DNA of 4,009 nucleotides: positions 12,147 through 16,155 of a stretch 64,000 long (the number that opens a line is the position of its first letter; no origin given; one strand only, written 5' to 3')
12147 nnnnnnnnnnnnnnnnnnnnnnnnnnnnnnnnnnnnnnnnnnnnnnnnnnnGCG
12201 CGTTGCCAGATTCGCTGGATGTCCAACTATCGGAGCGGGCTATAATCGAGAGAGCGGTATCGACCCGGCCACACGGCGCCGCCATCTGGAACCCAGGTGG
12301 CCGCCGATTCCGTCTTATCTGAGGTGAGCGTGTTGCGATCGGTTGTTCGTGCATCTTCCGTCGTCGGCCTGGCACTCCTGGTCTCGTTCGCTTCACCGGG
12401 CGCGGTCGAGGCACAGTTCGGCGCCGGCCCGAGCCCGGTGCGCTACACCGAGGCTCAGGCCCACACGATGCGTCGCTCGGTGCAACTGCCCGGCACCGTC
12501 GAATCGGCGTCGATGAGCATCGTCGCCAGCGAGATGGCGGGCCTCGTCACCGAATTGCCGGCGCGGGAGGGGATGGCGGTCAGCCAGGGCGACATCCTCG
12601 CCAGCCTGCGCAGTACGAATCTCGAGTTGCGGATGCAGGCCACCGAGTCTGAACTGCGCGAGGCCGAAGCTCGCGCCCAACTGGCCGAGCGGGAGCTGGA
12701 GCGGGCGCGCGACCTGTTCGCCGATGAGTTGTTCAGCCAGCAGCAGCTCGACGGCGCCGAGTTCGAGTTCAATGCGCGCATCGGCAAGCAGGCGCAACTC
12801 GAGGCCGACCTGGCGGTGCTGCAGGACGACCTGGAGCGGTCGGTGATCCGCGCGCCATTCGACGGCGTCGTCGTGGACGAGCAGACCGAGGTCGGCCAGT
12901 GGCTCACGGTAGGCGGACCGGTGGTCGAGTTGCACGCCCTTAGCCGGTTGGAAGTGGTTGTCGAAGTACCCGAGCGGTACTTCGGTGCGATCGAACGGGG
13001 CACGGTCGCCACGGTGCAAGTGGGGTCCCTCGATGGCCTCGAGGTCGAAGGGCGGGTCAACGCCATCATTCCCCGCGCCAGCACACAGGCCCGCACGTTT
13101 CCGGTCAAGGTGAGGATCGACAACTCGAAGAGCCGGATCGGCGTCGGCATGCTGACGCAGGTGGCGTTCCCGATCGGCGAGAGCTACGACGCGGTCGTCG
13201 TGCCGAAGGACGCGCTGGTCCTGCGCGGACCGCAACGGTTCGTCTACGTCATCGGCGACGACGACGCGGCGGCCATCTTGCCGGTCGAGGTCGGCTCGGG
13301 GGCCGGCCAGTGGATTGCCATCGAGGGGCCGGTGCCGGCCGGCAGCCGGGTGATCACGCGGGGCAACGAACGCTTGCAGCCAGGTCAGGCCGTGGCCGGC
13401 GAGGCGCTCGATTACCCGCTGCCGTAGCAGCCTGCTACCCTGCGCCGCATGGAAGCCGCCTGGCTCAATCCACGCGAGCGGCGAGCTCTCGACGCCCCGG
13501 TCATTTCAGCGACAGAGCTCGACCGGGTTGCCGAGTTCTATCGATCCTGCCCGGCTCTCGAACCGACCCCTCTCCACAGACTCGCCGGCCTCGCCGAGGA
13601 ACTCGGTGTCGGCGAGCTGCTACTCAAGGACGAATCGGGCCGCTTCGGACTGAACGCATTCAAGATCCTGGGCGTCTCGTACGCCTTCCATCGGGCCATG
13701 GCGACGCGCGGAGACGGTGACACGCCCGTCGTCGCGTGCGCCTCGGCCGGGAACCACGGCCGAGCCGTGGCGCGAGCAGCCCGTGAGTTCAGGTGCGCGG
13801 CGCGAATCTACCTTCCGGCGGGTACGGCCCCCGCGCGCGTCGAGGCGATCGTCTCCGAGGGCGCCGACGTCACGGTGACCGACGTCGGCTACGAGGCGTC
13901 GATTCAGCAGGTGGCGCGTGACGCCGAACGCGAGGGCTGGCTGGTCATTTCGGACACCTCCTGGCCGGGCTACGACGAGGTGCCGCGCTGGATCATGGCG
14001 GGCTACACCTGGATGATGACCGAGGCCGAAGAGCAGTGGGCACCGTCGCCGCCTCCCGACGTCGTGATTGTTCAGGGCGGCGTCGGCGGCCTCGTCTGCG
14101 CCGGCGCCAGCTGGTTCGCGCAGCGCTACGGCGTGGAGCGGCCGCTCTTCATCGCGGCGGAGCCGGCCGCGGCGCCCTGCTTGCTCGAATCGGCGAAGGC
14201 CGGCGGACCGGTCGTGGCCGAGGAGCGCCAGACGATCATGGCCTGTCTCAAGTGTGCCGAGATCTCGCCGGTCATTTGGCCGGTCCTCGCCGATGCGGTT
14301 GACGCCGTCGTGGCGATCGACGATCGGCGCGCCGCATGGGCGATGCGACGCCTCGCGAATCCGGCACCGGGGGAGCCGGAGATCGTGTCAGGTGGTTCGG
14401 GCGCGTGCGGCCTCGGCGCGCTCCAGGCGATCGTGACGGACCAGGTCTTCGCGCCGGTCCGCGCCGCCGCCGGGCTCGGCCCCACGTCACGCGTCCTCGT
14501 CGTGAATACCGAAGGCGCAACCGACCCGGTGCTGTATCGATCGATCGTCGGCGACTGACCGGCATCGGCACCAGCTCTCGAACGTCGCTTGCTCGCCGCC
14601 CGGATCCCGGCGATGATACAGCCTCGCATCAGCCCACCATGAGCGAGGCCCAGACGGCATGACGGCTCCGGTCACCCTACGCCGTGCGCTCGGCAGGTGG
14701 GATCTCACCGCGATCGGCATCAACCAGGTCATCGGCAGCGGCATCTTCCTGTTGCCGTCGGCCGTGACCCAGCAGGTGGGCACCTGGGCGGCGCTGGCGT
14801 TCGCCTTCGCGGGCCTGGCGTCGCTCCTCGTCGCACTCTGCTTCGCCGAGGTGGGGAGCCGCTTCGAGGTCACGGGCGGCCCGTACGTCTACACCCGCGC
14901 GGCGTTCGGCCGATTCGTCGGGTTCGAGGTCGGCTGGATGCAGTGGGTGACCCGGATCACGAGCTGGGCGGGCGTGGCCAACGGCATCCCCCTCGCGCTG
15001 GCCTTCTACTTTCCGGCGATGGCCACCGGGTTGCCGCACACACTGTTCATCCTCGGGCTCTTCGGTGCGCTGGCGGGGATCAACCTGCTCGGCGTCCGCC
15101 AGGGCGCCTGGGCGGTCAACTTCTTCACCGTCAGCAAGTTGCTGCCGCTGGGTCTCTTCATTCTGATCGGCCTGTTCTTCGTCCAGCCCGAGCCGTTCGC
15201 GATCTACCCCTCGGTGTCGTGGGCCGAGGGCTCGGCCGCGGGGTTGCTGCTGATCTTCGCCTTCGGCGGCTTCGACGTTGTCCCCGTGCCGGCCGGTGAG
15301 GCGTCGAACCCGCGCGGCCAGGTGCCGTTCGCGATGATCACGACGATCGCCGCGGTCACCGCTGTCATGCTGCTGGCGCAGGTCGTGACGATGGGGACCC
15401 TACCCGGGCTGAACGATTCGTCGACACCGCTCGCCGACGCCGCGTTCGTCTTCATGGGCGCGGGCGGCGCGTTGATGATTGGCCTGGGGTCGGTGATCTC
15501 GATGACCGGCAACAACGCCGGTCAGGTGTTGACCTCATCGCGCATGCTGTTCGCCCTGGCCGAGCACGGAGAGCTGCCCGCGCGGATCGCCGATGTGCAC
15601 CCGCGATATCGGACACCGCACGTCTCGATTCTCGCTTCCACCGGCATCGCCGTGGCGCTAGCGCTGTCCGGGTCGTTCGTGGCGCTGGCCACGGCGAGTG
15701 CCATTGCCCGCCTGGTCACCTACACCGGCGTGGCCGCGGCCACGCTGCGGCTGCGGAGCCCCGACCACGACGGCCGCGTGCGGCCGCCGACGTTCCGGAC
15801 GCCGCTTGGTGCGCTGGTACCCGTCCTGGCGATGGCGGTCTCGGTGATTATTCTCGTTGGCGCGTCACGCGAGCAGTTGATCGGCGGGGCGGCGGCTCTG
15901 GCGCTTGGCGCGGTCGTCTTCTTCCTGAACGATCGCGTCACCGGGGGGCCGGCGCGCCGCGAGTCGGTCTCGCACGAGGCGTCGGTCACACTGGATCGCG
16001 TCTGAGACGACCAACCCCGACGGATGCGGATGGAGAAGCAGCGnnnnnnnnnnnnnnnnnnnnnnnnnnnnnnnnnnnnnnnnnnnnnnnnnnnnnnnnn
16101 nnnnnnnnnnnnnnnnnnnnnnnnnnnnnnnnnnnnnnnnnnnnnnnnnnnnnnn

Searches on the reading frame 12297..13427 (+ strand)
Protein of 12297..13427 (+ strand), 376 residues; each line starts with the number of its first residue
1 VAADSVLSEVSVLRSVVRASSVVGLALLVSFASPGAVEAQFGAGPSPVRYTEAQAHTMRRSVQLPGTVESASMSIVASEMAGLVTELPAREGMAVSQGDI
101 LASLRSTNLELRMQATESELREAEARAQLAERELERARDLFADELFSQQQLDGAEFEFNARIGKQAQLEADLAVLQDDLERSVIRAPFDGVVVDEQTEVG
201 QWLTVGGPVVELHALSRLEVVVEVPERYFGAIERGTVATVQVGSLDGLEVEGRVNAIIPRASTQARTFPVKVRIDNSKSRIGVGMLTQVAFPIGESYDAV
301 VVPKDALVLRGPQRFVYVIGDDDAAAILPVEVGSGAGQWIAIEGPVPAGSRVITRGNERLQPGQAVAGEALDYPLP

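Call 36: search_protein_families(library=pfam, proteins=[window:12297-13427:+], max_evalue=0.001)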
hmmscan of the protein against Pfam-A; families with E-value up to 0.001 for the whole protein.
window:12297-13427:+ (376 aa): 4 families
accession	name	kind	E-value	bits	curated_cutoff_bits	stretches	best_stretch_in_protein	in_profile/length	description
PF16576.10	HlyD_D23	-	8.7e-24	84.4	30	1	58-286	2-213/214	Barrel-sandwich domain of CusB or HlyD membrane-fusion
PF13437.12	HlyD_3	-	2e-20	73.9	22.2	1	183-278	1-97/106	HlyD family secretion protein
PF13533.13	Biotin_lipoyl_2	-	1.3e-05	25.4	29.8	1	76-104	3-31/32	Biotin-lipoyl like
PF00364.28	Biotin_lipoyl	-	4.9e-05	23.5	22.1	0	75-104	44-73/73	Biotin-requiring enzyme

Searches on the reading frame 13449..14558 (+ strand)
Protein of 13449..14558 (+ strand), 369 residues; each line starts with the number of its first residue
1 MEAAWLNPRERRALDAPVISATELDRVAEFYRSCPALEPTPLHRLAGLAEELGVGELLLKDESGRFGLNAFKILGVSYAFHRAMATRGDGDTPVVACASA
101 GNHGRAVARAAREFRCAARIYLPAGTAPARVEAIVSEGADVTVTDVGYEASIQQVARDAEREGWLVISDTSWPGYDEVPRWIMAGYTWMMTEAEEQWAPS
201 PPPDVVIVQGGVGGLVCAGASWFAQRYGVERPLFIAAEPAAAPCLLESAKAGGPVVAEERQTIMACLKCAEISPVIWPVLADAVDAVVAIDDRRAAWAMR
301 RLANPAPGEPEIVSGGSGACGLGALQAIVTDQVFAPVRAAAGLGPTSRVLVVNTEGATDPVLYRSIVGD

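Call 36: search_protein_families(library=pfam, proteins=[window:13449-14558:+], max_evalue=0.001)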
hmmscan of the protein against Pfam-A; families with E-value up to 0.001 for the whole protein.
window:13449-14558:+ (369 aa): 1 family
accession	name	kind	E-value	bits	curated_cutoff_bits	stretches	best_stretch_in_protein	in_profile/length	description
PF00291.31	PALP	-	6.1e-51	173.9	35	1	36-327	4-276/295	Pyridoxal-phosphate dependent enzyme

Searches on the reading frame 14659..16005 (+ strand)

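Call 34: search_protein_families(library=ncbifam, proteins=[window:14659-16005:+], max_evalue=0.00001)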
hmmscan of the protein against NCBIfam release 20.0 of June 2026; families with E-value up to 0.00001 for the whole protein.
window:14659-16005:+ (448 aa): 26 families (the best 25 are shown)
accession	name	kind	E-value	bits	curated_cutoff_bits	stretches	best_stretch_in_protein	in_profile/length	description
TIGR00909.1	2A0306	subfamily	8.5e-64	216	556.8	1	7-423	1-428/429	amino acid transporter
NF053761.1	BrChAATpBcaP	equivalog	7.9e-47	160.3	690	1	6-425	19-452/460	branched-chain amino acid transporter BcaP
TIGR00905.1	2A0302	subfamily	2e-36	125.8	409.05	1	9-424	7-435/473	basic amino acid/polyamine antiporter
TIGR00906.1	2A0303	subfamily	1e-31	110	681.7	1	6-366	28-427/602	cationic amino acid transport permease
TIGR00911.1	2A0308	subfamily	4.6e-30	104.6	701.8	1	5-423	42-472/505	L-type amino acid transporter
NF008466.1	PRK11357.1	equivalog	7.2e-26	91.1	800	1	7-400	6-407/446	fructoselysine/psicoselysine transporter FrlA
TIGR00908.1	2A0305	equivalog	5.8e-24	84.8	381.75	1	6-423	4-428/442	ethanolamine permease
NF007929.0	PRK10644.1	equivalog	9.1e-23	80.7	574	1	21-367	20-377/445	arginine/agmatine antiporter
TIGR01773.1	GABAperm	equivalog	4e-20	72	678.1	1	11-368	14-388/452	GABA permease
TIGR03810.1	arg_ornith_anti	equivalog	1.3e-19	70.3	591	1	14-422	6-428/468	arginine-ornithine antiporter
NF007594.0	PRK10238.1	equivalog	7.4e-17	61.4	848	1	6-400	9-420/456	aromatic amino acid transporter AroP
NF007566.0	PRK10197.1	equivalog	1.5e-16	60.2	871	1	12-367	15-387/466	GABA permease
TIGR00913.1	2A0310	subfamily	8.4e-16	57.8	578.7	2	199-401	208-428/480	amino acid permease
TIGR04298.1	his_histam_anti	equivalog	3.1e-15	56.4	750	1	13-337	4-338/429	histidine-histamine antiporter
NF008484.0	PRK11387.1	equivalog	2.9e-14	52.9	716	1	6-403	11-429/471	S-methylmethionine permease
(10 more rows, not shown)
